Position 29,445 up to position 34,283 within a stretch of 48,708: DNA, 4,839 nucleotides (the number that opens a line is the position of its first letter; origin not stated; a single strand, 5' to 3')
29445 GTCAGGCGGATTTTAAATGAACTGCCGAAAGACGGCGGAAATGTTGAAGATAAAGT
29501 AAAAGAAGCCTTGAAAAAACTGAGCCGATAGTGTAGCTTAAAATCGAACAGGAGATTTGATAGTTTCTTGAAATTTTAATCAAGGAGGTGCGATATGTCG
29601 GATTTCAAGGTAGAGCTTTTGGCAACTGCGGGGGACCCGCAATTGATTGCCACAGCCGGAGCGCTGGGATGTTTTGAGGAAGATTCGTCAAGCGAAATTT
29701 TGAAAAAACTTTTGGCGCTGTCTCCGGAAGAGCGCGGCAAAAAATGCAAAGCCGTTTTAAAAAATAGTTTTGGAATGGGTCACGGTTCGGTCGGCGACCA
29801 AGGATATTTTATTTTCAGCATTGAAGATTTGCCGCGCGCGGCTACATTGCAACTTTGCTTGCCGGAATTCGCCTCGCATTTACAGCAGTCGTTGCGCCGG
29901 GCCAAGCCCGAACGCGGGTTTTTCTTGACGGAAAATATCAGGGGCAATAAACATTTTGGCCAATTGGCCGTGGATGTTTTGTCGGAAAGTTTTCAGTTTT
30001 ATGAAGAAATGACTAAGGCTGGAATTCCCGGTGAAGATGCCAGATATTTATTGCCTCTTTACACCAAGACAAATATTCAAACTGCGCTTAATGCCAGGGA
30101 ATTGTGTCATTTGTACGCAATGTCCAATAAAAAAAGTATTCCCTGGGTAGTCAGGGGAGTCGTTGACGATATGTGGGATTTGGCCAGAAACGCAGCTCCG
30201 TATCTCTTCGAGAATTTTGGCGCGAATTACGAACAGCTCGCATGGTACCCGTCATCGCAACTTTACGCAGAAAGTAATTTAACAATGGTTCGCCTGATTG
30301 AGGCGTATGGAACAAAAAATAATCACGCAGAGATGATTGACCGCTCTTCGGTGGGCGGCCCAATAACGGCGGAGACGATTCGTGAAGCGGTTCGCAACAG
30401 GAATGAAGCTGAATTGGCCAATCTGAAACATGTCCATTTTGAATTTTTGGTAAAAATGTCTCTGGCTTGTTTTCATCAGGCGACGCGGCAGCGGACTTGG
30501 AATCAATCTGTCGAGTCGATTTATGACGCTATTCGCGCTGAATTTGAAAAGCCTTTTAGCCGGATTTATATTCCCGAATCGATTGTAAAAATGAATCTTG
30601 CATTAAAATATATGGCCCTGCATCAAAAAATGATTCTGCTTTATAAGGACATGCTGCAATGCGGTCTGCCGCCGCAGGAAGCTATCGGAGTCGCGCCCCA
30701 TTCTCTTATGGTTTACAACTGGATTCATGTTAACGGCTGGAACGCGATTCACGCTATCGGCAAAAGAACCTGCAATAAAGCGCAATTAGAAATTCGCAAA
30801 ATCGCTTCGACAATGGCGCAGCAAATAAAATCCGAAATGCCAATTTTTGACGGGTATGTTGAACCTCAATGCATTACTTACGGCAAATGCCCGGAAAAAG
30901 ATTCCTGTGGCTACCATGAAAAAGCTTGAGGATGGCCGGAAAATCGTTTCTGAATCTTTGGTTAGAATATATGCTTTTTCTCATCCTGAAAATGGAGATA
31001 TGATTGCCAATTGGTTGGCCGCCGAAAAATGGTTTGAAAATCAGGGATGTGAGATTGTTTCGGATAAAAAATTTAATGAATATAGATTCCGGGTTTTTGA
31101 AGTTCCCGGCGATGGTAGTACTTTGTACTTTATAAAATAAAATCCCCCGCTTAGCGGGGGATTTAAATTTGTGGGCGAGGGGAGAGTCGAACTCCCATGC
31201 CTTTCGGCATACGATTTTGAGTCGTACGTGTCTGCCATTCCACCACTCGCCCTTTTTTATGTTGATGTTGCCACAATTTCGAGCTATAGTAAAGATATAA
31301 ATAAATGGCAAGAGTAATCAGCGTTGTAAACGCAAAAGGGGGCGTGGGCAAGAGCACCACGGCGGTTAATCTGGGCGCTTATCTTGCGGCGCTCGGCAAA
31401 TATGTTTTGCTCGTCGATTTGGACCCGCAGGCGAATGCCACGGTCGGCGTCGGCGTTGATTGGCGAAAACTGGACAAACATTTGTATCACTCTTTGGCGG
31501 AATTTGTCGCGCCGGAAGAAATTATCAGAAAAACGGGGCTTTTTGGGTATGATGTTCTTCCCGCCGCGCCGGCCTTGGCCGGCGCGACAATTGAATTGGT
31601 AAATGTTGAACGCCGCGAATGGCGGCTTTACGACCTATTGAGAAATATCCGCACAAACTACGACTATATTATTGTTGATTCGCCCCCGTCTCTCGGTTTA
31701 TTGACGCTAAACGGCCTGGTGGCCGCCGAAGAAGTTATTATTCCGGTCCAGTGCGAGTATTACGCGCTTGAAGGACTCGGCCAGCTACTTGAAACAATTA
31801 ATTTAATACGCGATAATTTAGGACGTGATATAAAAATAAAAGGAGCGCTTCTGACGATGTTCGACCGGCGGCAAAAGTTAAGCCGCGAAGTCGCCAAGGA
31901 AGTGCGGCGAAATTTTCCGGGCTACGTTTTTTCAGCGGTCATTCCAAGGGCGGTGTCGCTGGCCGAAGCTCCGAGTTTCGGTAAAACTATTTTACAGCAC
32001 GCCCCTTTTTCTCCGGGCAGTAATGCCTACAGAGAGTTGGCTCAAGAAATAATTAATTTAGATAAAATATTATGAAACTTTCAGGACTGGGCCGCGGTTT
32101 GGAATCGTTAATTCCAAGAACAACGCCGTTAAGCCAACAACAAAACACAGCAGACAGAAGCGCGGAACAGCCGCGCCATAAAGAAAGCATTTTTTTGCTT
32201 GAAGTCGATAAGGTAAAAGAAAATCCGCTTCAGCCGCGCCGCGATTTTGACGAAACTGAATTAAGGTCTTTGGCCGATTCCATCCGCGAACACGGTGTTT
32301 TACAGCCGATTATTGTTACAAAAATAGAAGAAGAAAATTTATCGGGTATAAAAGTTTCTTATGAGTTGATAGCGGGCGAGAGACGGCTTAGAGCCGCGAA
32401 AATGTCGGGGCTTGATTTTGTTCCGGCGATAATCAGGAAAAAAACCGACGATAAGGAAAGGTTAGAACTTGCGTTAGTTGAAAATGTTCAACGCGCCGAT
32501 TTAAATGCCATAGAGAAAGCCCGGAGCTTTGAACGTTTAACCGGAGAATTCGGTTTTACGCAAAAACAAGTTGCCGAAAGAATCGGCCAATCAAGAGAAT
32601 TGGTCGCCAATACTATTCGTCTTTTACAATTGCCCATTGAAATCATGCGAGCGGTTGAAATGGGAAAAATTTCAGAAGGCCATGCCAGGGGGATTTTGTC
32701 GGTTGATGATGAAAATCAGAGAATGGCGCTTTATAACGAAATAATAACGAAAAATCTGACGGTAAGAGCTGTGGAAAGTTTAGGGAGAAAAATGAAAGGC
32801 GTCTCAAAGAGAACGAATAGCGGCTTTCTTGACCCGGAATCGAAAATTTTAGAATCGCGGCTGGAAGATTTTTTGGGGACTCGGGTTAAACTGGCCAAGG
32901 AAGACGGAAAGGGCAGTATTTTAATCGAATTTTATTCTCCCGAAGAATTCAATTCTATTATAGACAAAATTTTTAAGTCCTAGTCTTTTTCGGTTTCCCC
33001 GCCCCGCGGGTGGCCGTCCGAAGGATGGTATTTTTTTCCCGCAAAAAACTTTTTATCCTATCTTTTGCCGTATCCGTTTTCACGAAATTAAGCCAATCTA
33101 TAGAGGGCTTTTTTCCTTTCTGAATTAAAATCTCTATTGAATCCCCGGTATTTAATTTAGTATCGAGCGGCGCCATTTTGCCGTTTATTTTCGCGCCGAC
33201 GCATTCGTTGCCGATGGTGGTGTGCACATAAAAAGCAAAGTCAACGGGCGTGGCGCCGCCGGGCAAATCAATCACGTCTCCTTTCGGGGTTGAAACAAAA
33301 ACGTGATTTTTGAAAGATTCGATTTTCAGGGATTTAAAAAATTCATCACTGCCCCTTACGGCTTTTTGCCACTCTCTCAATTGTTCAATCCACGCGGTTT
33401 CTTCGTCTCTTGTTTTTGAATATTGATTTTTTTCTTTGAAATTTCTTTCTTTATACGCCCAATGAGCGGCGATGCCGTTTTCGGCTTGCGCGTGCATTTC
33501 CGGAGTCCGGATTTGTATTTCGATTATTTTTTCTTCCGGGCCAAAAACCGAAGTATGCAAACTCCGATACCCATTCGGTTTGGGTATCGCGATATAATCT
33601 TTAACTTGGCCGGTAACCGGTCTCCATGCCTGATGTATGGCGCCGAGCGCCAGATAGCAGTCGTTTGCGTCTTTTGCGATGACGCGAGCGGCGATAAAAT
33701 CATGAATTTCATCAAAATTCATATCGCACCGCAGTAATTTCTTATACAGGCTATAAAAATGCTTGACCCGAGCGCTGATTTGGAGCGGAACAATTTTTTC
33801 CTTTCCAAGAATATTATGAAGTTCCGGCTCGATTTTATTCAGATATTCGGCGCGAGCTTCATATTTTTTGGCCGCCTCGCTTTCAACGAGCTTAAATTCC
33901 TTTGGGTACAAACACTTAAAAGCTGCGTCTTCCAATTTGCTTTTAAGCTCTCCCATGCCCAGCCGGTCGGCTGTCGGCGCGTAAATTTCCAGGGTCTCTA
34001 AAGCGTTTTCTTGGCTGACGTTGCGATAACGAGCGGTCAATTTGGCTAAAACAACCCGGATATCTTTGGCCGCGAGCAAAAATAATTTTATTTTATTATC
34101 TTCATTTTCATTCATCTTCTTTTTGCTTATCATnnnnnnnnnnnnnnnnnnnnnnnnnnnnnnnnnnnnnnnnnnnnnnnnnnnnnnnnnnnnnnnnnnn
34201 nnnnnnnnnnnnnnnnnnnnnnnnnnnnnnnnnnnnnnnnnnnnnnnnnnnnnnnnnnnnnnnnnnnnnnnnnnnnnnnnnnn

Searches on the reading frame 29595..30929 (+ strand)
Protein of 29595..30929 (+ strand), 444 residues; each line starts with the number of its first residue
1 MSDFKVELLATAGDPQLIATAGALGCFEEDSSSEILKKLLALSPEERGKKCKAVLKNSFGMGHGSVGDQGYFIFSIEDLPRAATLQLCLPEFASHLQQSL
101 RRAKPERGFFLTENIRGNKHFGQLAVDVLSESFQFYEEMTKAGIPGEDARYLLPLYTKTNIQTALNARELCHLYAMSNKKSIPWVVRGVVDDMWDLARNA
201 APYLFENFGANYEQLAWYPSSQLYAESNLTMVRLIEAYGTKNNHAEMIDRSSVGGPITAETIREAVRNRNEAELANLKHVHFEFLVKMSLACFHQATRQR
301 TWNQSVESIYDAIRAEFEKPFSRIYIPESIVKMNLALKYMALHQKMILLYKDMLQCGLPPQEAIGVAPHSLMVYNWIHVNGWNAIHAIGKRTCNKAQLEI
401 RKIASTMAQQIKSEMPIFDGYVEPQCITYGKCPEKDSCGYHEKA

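Call 5: search_protein_families(library=pfam, proteins=[window:29595-30929:+], max_evalue=0.01)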
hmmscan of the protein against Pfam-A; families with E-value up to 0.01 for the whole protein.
window:29595-30929:+ (444 aa): 1 family
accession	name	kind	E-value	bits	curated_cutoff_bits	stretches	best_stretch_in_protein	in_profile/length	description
PF02511.20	Thy1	-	7.8e-50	169.7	24.8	2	8-202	2-190/191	Thymidylate synthase complementing protein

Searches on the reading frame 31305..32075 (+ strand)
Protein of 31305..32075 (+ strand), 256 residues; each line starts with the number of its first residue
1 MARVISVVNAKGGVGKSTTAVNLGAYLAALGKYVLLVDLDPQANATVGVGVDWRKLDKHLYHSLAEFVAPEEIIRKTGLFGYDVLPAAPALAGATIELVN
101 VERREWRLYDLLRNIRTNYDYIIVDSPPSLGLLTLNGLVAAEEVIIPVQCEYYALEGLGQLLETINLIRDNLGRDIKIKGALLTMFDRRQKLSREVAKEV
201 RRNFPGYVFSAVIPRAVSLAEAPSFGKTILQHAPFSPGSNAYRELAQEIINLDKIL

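Call 37: search_protein_families(library=pfam, proteins=[window:31305-32075:+], max_evalue=0.001)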
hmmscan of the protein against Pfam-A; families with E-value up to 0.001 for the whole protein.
window:31305-32075:+ (256 aa): 7 families
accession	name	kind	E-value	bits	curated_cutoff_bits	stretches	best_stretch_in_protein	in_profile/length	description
PF13614.12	AAA_31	-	7.6e-60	202.3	27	1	3-178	2-177/177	AAA domain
PF01656.29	CbiA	-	1.1e-24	87.2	25.4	1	5-229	1-125/125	CobQ/CobB/MinD/ParA nucleotide binding domain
PF00142.24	Fer4_NifH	-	2.1e-13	50.8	25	1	8-254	5-249/271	4Fe-4S iron sulfur cluster binding proteins, NifH/frxC family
PF10609.15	ParA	-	6.7e-11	42.5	27.1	1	3-40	4-41/246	NUBPL iron-transfer P-loop NTPase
PF09140.17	MipZ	-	3.1e-09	37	20.7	1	4-42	2-40/262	ATPase MipZ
PF02374.21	ArsA_ATPase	-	2.7e-07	30.6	24.3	1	7-44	5-42/305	Anion-transporting ATPase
PF06564.18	CBP_BcsQ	-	2.2e-06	27.8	21.3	1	5-152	4-149/234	Cellulose biosynthesis protein BcsQ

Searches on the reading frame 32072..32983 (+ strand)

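Call 37: search_protein_families(library=pfam, proteins=[window:32072-32983:+], max_evalue=0.001)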
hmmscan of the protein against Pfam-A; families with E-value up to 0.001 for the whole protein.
window:32072-32983:+ (303 aa): 4 families
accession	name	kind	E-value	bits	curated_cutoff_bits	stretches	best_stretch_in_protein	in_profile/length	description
PF17762.8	HTH_ParB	-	9.2e-33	112.9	22.6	1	143-242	2-101/102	ParB HTH domain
PF02195.25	ParB_N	-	2.1e-29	101.9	26.3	1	42-140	5-95/95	ParB N-terminal domain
PF23552.2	ParB_C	-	7e-08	32.2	23.8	1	254-300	2-49/50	ParB dimerisation domain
PF23433.1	DUF7119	-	0.00029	21.1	30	1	167-241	51-126/141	Family of unknown function (DUF7119)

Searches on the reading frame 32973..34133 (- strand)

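Call 37: search_protein_families(library=pfam, proteins=[window:32973-34133:-], max_evalue=0.001)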
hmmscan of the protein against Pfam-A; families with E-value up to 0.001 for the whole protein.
window:32973-34133:- (386 aa): 3 families
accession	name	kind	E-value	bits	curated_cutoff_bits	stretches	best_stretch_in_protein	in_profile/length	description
PF04607.23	RelA_SpoT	-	1.3e-39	135.4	27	1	122-230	2-111/113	Region found in RelA / SpoT proteins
PF02824.27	TGS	-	1e-19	70.7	22.2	1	278-336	1-59/60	TGS domain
PF13328.12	HD_4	-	8.2e-05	22.8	27.2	1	8-60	92-155/156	HD domain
